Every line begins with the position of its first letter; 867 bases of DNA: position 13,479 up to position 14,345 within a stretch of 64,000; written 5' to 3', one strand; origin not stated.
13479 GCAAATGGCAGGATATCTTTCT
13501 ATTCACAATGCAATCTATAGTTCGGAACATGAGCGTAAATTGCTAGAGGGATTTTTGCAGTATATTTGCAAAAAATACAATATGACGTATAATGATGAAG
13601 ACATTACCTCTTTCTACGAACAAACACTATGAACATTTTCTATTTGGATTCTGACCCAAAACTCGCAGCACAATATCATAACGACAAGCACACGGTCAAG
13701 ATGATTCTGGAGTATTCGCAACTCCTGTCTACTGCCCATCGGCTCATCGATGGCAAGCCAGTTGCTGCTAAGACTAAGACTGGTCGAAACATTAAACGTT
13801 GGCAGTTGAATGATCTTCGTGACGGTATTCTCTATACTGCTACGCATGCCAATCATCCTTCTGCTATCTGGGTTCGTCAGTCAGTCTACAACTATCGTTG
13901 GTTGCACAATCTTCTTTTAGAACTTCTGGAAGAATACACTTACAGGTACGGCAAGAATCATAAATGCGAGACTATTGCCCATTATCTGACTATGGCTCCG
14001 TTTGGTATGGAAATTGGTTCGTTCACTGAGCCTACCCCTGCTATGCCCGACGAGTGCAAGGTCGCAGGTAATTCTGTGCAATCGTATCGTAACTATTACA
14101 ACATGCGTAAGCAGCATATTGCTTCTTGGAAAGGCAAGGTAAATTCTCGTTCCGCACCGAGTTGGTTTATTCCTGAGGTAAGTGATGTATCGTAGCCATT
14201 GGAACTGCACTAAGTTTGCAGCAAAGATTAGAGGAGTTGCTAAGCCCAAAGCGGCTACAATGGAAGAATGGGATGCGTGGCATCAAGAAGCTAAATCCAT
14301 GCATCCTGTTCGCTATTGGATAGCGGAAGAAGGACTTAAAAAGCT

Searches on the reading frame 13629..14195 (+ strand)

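Call 52: search_protein_families(library=pfam, proteins=[window:13629-14195:+], max_evalue=0.001)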
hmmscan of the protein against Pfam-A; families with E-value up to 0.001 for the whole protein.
window:13629-14195:+ (188 aa): 1 family
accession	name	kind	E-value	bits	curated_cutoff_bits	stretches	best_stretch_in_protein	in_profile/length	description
PF03013.19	Pyr_excise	-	8.1e-05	23.4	23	1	1-114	1-80/81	Pyrimidine dimer DNA glycosylase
